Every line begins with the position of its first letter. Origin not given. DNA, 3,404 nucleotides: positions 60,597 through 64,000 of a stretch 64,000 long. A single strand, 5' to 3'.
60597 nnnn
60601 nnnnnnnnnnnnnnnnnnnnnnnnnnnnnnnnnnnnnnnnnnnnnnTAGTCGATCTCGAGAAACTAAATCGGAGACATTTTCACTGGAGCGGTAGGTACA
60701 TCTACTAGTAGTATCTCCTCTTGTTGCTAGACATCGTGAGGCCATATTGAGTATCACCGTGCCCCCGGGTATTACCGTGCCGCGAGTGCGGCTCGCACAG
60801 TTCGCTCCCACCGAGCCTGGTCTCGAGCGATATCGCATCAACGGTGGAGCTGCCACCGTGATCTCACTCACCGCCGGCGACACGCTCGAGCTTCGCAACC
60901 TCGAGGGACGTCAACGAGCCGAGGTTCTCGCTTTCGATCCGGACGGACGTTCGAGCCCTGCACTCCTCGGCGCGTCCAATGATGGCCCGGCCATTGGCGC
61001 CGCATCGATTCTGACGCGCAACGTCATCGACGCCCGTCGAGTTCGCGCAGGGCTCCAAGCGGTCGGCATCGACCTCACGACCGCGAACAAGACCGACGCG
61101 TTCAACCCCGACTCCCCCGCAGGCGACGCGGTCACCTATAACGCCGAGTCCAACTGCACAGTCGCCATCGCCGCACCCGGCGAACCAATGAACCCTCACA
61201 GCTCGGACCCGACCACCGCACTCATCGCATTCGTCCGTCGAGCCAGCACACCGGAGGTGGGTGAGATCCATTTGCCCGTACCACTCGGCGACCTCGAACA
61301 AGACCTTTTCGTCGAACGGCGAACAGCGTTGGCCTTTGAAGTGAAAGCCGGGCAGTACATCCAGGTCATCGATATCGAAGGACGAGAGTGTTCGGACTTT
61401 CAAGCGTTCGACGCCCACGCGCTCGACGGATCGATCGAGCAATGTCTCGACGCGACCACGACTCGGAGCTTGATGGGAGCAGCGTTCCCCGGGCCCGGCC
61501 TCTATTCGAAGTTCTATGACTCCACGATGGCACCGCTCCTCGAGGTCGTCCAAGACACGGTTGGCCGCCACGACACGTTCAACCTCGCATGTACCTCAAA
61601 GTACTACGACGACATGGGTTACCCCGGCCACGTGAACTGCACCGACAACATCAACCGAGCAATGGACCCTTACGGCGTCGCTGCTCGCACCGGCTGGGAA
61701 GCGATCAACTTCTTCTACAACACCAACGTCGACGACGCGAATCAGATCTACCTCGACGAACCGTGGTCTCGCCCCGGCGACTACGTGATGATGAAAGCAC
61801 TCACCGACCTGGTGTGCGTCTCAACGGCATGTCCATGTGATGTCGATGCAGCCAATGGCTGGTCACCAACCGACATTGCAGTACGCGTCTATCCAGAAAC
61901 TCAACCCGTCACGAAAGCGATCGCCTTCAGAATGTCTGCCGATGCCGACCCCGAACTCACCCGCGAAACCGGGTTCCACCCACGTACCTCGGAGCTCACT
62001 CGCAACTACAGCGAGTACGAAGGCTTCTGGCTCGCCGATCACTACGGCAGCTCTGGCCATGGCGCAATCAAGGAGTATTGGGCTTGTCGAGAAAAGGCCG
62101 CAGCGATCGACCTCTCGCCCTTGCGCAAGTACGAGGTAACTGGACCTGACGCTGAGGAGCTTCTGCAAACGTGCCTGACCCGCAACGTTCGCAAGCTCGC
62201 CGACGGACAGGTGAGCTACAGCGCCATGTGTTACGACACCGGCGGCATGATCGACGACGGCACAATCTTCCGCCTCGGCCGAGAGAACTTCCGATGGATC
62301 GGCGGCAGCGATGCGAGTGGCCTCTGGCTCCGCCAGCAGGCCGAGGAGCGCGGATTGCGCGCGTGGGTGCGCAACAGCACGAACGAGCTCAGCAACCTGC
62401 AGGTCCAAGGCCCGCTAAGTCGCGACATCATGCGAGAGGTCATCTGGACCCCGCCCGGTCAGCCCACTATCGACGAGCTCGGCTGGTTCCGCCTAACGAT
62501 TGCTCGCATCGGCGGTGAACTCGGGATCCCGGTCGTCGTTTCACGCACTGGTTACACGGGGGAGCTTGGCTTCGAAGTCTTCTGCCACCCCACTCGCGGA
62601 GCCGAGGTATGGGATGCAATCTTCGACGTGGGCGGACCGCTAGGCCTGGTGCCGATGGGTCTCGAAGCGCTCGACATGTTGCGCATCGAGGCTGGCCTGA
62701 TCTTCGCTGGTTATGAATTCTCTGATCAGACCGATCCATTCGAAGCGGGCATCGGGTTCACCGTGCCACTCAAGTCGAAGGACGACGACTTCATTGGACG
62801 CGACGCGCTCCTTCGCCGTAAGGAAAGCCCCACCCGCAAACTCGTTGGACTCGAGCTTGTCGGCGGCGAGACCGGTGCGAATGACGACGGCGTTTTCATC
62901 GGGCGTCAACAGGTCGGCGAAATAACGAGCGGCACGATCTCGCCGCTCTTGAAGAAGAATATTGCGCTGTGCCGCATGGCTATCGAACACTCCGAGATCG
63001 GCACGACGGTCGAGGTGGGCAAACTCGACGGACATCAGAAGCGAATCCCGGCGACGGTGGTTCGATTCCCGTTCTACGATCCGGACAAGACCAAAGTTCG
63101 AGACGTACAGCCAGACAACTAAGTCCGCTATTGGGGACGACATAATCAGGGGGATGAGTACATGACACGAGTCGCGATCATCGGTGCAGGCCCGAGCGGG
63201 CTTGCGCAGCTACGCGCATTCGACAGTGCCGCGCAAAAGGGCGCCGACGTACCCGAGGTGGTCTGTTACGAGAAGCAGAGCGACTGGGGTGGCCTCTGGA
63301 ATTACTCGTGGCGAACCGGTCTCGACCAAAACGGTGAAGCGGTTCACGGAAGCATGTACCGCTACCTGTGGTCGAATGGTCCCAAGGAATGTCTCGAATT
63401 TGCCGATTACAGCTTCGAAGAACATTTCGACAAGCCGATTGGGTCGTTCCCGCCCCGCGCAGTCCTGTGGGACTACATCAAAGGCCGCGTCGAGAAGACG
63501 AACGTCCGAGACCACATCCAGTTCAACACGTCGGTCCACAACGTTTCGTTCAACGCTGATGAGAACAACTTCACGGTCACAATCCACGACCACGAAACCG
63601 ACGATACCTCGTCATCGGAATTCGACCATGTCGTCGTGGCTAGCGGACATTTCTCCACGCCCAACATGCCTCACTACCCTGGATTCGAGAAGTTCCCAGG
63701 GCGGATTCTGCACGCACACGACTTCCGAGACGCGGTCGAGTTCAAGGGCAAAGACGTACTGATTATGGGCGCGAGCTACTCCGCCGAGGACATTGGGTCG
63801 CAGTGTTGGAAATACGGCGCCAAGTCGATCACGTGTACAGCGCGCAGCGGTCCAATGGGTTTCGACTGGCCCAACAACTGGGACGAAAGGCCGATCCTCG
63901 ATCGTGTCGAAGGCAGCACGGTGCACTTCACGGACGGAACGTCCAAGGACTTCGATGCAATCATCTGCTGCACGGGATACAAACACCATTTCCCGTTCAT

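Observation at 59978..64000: tdm-tmm methylated-amine module with an XRE-cupin regulator, close to folD, in an actinobacterial-type genome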

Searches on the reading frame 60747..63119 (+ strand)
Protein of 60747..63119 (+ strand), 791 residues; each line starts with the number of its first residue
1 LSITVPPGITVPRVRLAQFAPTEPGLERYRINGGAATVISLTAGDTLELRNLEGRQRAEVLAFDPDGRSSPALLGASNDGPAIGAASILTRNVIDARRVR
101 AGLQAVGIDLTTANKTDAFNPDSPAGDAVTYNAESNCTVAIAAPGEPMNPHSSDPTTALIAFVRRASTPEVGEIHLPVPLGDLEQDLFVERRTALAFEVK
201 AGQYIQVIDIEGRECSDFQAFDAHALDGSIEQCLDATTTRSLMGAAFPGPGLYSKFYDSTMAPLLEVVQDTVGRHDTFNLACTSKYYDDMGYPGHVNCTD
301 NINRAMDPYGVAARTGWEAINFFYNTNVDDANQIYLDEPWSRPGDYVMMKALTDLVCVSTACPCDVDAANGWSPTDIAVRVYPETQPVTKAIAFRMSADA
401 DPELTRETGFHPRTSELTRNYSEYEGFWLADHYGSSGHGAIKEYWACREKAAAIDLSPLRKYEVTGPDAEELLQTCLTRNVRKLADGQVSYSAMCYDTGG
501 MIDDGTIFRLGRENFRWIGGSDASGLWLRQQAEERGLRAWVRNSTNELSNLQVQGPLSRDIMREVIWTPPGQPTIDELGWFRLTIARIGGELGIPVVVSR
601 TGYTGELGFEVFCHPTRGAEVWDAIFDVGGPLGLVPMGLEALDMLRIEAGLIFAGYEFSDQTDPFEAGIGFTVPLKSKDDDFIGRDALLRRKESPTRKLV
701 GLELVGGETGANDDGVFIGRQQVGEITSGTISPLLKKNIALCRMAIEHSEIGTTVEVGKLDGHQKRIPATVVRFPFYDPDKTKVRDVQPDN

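Call 3: search_protein_families(library=pfam, proteins=[window:60747-63119:+])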
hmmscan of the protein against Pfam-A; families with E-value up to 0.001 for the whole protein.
window:60747-63119:+ (791 aa): 3 families
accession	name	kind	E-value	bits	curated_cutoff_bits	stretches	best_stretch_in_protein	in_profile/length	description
PF01571.26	GCV_T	-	6.4e-61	206.2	25.6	1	411-671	2-254/255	Aminomethyltransferase folate-binding domain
PF09347.15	DUF1989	-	1.1e-49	168.7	27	1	189-356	3-168/168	Domain of unknown function (DUF1989)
PF08669.17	GCV_T_C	-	1.3e-18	67.1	25.9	1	697-778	1-80/80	Glycine cleavage T-protein C-terminal barrel domain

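Call 4: search_protein_families(library=ncbifam, proteins=[window:60747-63119:+])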
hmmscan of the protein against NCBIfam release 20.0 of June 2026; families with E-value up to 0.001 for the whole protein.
window:60747-63119:+ (791 aa): 10 families
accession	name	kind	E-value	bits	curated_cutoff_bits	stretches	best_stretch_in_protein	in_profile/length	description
NF053776.1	TmaoDeMthMsil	equivalog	0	1180.6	1100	1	23-785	10-762/763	trimethylamine N-oxide demethylase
NF001567.0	PRK00389.1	subfamily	1.1e-73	248.3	300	1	406-781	4-357/359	glycine cleavage system aminomethyltransferase GcvT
TIGR00528.1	gcvT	equivalog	1.8e-63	214.6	235.85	1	407-777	3-360/362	glycine cleavage system aminomethyltransferase GcvT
TIGR01372.1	soxA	subfamily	7.9e-49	166.3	1164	1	370-784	571-994/996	sarcosine oxidase subunit alpha family protein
NF009133.0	PRK12486.1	equivalog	1.3e-42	146.1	410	1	442-764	46-359/369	dimethylsulfoniopropionate demethylase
NF010093.0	PRK13579.1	equivalog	3.9e-39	134.5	459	1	423-779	27-366/371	glycine cleavage system aminomethyltransferase GcvT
TIGR03424.1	urea_degr_1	equivalog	2.4e-24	86.1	284.7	1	187-380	6-196/198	urea amidolyase associated protein UAAP2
TIGR03425.1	urea_degr_2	hypoth_equivalog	3.2e-15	56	205.95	1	264-389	76-209/233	urea amidolyase associated protein UAAP1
NF047885.1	VanMgalDeMLigM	equivalog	4.6e-13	48.9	580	1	442-652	37-251/461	vanillate/3-O-methylgallate O-demethylase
NF047633.1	SyrngDmethDesA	equivalog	8.8e-11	41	800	1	461-652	58-250/453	syringate O-demethylase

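Call 9: find_related_loci(query=window:60747-63119:+, collection=genome_contigs, flank=10000)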
Query window:60747-63119:+ (791 aa) in genome_contigs; peptide patterns used: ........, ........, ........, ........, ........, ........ (x = any residue, [..] = any of these).
556 stretches matched a pattern; 517 encode a relative of the query (tblastn E <= 1e-3); the best 80 are kept; 80 distinct loci.
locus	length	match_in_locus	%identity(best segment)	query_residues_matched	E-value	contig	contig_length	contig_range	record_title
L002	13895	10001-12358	77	1-791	0e+0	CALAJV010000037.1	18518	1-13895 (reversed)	MAG: uncultured Acidimicrobiales bacterium isolate L4_Bin_METABAT__59_1 genome assembly, contig: c_000000212701, whole g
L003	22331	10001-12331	79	12-790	0e+0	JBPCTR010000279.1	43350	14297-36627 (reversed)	MAG: Acidimicrobiales bacterium isolate MAG_seacave_88 S1Ck127_2142246, whole genome shotgun sequence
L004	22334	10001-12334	78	12-787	0e+0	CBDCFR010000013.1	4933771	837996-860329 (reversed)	MAG: Acidimicrobiales bacterium isolate 908bf25f-ddd4-4b31-97be-e326148c296d genome assembly, contig: contig_13, whole g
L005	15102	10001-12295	78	24-785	0e+0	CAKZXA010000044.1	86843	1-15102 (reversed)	MAG: uncultured Acidimicrobiales bacterium isolate L4_Bin_Bin_141_1 genome assembly, contig: c_000000177556, whole genom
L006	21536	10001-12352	75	1-785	0e+0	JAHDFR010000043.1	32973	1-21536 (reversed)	MAG: Acidimicrobiales bacterium isolate MAG-27 RZ_3733, whole genome shotgun sequence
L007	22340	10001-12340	74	1-785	0e+0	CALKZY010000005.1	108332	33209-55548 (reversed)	MAG: uncultured Acidimicrobiales bacterium isolate L1_Bin_MAXBIN__023_sub_1 genome assembly, contig: c_000000170934, who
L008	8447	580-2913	68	12-791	0e+0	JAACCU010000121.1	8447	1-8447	MAG: Actinomycetota bacterium isolate H12BWF_bin.29 H12bwf_k87_973902_1_8447, whole genome shotgun sequence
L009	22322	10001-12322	68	12-788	0e+0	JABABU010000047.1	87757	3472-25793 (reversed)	MAG: Actinomycetota bacterium isolate bin80o c_000001899964, whole genome shotgun sequence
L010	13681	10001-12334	68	12-791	0e+0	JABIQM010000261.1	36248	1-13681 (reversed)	MAG: Acidimicrobiaceae bacterium isolate SI072_bin141 k141_897461, whole genome shotgun sequence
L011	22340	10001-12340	67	1-785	0e+0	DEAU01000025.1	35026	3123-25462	MAG TPA_asm: Candidatus Microthrix sp. UBA2974 UBA2974_contig_17743, whole genome shotgun sequence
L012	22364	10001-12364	66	1-787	0e+0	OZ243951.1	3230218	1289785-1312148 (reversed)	MAG: Candidatus Aldehydirespiratoraceae bacterium isolate d6686e6b-c766-4219-a85b-b3fd03f9654a genome assembly, chromoso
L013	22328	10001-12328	67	12-787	0e+0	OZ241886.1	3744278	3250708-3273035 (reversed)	MAG: Candidatus Aldehydirespiratoraceae bacterium isolate 67cb103c-45cd-4466-8c42-f27af5c96c61 genome assembly, chromoso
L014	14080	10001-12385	67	1-790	0e+0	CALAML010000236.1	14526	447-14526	MAG: uncultured Acidimicrobiales bacterium isolate R2_Bin_METABAT__166_1 genome assembly, contig: c_000000106568, whole 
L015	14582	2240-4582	65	1-786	0e+0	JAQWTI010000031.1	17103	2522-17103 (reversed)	MAG: Acidimicrobiales bacterium isolate cluster2_bin.79 k141_4606081, whole genome shotgun sequence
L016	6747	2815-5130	66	12-785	0e+0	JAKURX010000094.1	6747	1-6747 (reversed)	MAG: Acidimicrobiales bacterium isolate ALOHA_A2.5_66 A2.5-Microtrichales-14_94, whole genome shotgun sequence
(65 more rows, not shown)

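Call 18: search_solved_structures(query=window:60747-63119:+, show_alignments=1)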
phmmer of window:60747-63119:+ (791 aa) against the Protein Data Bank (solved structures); distinct sequences matched with E-value up to 0.001: 22.
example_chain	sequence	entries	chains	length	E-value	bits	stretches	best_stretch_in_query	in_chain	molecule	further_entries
9q59_A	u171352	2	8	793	1.3e-269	900.1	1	13-785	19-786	trimethylamine N-oxide demethylase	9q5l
9q5a_A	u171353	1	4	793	5.9e-269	898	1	13-785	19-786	Trimethylamine N-oxide Demethylase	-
1yx2_A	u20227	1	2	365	2.6e-54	188.1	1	441-777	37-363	Aminomethyltransferase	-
1woo_A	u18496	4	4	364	2.7e-46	161.6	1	440-778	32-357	Aminomethyltransferase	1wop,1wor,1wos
1pj5_A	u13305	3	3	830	1.5e-42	149.2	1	440-785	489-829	N,N-dimethylglycine oxidase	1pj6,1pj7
3gsi_A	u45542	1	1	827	1.8e-41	145.6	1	440-785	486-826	N,N-dimethylglycine oxidase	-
1vlo_A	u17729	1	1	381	1.9e-36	129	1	420-745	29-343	Aminomethyltransferase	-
3a8i_A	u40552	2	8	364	2.4e-36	128.7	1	422-745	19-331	Aminomethyltransferase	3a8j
3a8k_A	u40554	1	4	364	1.1e-35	126.4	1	422-745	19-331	Aminomethyltransferase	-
1v5v_A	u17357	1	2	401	1.7e-35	125.9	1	420-781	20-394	aminomethyltransferase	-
4pab_A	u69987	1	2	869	4.1e-32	114.7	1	443-785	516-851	Dimethylglycine dehydrogenase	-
5l46_A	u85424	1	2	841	1.1e-31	113.3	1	443-783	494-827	Dimethylglycine dehydrogenase, mitochondrial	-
4p9s_A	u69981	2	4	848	2.9e-31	111.9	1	443-785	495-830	Dimethylglycine dehydrogenase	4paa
1vrq_A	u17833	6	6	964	2.3e-26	95.7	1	413-691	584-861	Sarcosine oxidase alpha subunit | Subunit alpha of sarcosine oxidase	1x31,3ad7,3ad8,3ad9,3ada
2gag_A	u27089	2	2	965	7.8e-26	93.9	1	404-692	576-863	heterotetrameric sarcosine oxidase alpha-subunit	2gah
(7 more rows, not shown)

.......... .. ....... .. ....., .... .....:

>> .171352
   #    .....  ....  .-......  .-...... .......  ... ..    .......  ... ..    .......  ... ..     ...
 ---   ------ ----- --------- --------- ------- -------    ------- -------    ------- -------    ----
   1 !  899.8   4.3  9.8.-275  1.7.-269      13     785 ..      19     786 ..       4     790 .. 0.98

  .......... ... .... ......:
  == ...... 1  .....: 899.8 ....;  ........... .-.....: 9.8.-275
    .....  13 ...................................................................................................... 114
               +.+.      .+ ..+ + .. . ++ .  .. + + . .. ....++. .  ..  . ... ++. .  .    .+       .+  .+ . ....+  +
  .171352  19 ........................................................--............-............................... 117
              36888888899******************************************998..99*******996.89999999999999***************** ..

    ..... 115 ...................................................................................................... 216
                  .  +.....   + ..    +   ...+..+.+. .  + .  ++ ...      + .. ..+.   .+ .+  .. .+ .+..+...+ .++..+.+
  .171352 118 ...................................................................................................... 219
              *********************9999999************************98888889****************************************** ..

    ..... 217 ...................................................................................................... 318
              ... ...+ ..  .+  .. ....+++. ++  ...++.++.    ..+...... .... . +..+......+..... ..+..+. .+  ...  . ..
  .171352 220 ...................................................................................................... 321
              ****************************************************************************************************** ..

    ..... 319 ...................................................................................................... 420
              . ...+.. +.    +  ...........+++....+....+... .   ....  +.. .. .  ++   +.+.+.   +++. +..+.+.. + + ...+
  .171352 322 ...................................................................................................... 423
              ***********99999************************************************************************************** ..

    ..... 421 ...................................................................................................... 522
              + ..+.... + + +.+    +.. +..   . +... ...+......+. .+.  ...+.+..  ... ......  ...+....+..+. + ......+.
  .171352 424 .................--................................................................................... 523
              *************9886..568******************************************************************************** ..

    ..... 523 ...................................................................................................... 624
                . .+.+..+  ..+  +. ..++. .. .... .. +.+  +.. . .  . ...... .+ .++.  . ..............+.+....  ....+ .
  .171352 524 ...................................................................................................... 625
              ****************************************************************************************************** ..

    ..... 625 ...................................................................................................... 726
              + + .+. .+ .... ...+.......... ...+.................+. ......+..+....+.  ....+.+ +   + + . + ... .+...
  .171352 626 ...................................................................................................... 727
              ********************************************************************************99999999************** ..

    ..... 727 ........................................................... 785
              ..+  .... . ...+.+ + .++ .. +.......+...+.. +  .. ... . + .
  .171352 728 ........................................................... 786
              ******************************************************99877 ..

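Call 64: search_protein_families(library=pfam, proteins=[L003:8706-9959:-, L011:14774-16117:+, L003:13756-14475:+, L003:14653-15543:+, L003:15550-16248:-], max_evalue=0.01)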
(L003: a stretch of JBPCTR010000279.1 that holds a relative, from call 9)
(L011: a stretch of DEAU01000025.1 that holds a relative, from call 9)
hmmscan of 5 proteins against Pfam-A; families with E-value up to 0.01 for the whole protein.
L003:8706-9959:- (417 aa): 4 families
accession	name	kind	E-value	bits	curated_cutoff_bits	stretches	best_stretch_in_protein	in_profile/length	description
PF01266.30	DAO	-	9.5e-30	104.7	27.9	1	30-394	1-352/353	FAD dependent oxidoreductase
PF07992.20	Pyr_redox_2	-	2.2e-05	24.5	26.1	1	30-237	2-116/291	Pyridine nucleotide-disulphide oxidoreductase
PF01134.28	GIDA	-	0.00084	18.9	22.1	0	30-57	1-28/391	Glucose inhibited division protein A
PF00070.33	Pyr_redox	-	0.0038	18.2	22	0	31-60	2-31/82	Pyridine nucleotide-disulphide oxidoreductase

L011:14774-16117:+ (448 aa): 17 families
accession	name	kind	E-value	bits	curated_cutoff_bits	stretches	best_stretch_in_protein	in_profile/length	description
PF01266.30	DAO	-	4e-54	184.9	27.9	1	16-402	1-353/353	FAD dependent oxidoreductase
PF12831.13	FAD_oxidored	-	1.3e-07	31.8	27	1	16-73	1-59/416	FAD dependent oxidoreductase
PF00070.33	Pyr_redox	-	5.1e-07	30.6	22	1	17-71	2-55/82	Pyridine nucleotide-disulphide oxidoreductase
PF07992.20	Pyr_redox_2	-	6.2e-07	29.6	26.1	1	16-50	2-178/291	Pyridine nucleotide-disulphide oxidoreductase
PF13450.12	NAD_binding_8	-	6.5e-07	30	21.9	1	19-66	1-48/68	NAD(P)-binding Rossmann-like domain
PF01494.25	FAD_binding_3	-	3.9e-06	26.8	22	1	16-46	3-33/349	FAD binding domain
PF00890.30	FAD_binding_2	-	7.5e-06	25.8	20.4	1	16-290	1-241/414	FAD binding domain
PF03486.20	HI0933_like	-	0.0001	22.3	50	0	16-50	2-36/244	HI0933-like protein Rossmann domain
PF02737.24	3HCDH_N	-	0.00031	21.2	22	1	17-48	2-33/180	3-hydroxyacyl-CoA dehydrogenase, NAD binding domain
PF05834.18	Lycopene_cycl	-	0.0006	19.4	23.4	1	16-49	1-36/380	Lycopene cyclase protein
PF13454.12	NAD_binding_9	-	0.0012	19.3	21.8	0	19-89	2-76/155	FAD-NAD(P)-binding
PF02558.23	ApbA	-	0.0013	18.8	22.2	1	17-48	1-32/150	Ketopantoate reductase PanE/ApbA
PF03446.21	NAD_binding_2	-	0.0014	19.1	21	1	17-47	2-32/161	NAD binding domain of 6-phosphogluconate dehydrogenase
PF01134.28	GIDA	-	0.0029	17.2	22.1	0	16-50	1-36/391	Glucose inhibited division protein A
PF01593.30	Amino_oxidase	-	0.0074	16.1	19.8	0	196-246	212-260/443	Flavin containing amine oxidoreductase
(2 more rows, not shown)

L003:13756-14475:+ (240 aa): 2 families
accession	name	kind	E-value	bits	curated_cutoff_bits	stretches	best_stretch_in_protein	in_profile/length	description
PF00117.34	GATase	-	1.6e-20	74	22.8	1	19-183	15-176/190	Glutamine amidotransferase class-I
PF07722.19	Peptidase_C26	-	0.0052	17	20.5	0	79-101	103-125/219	Peptidase C26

L003:14653-15543:+ (297 aa): 0 families

L003:15550-16248:- (233 aa): 3 families
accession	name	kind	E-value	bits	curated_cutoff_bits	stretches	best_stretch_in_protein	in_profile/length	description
PF08238.18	Sel1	-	1.1e-09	38.9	30.7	0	135-168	1-35/36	Sel1 repeat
PF13431.12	TPR_17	-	0.00027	21.4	24.4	0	96-116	9-29/34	Tetratricopeptide repeat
PF00515.34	TPR_1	-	0.0066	16.7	27.8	0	171-186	2-17/34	Tetratricopeptide repeat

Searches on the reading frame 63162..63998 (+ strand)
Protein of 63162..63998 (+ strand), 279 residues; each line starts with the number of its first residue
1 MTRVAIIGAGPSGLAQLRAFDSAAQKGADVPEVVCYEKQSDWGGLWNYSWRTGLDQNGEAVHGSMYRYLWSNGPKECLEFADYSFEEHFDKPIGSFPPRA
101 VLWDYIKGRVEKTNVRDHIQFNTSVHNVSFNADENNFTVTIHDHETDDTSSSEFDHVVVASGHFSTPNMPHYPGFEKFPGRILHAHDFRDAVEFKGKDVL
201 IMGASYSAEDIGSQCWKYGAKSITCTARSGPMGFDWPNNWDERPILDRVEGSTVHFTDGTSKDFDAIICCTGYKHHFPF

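Call 3: search_protein_families(library=pfam, proteins=[window:63162-63998:+])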
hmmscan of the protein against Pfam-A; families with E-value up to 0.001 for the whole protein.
window:63162-63998:+ (279 aa): 7 families
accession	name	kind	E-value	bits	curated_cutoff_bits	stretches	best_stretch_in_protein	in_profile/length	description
PF00743.25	FMO-like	-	1.1e-37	130.1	22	1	3-227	3-214/532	Flavin-binding monooxygenase-like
PF13738.12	Pyr_redox_3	-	2.4e-16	60.3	30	1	96-228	77-195/305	Pyridine nucleotide-disulphide oxidoreductase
PF07992.20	Pyr_redox_2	-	1.4e-13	51.4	26.1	1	3-229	2-175/291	Pyridine nucleotide-disulphide oxidoreductase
PF13434.12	Lys_Orn_oxgnase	-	8.8e-10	38.7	21.3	1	113-223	106-216/339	L-lysine 6-monooxygenase/L-ornithine 5-monooxygenase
PF13454.12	NAD_binding_9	-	1.1e-08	35.7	21.8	1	5-164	1-155/155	FAD-NAD(P)-binding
PF01593.30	Amino_oxidase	-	9e-05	22.4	19.8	0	115-161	215-254/443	Flavin containing amine oxidoreductase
PF01266.30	DAO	-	0.00021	21.3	27.9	0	3-87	1-70/353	FAD dependent oxidoreductase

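Call 4: search_protein_families(library=ncbifam, proteins=[window:63162-63998:+])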
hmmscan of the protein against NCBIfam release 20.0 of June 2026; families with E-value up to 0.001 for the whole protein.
window:63162-63998:+ (279 aa): 11 families
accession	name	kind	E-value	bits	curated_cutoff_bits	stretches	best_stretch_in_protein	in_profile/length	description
NF058570.1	trimeth_mono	equivalog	2.8e-160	534.2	675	1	3-279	1-277/443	trimethylamine monooxygenase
NF040505.1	ArsO_flavin_mono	equivalog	2.3e-17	63.5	425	1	96-215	70-179/346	ArsO family NAD(P)H-dependent flavin-containing monooxygenase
TIGR04018.1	Bthiol_YpdA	hypoth_equivalog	2e-10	40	339.9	1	118-229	86-184/316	YpdA family putative bacillithiol disulfide reductase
NF009409.0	PRK12770.1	subfamily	6.7e-09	35.3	343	0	191-228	168-205/360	putative glutamate synthase subunit beta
TIGR04046.1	MSMEG_0569_nitr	hypoth_equivalog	2.6e-05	23.4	498.35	1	98-213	72-178/400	MSMEG_0569 family flavin-dependent oxidoreductase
NF045818.1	Neo-PentlctneDsynPtlE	equivalog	3.5e-05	22.1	1100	1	102-198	127-216/587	neopentalenolactone/pentalenolactone D synthase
NF010037.0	PRK13512.1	equivalog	5.8e-05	22.1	394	0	116-218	70-170/438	CoA-disulfide reductase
TIGR01317.1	GOGAT_sm_gam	subfamily_domain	8.7e-05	21.6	447.7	0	3-49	145-185/485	glutamate synthase small subunit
NF007381.0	PRK09897.1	equivalog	0.00017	19.9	783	0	95-164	95-165/535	FAD-NAD(P)-binding protein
TIGR01318.1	gltD_gamma_fam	subfamily_domain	0.00022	19.9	482.95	0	2-48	142-182/467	glutamate synthase, small subunit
TIGR04439.1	histamin_N_OH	equivalog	0.00023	20.1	700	0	118-208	107-195/431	putative histamine N-monooxygenase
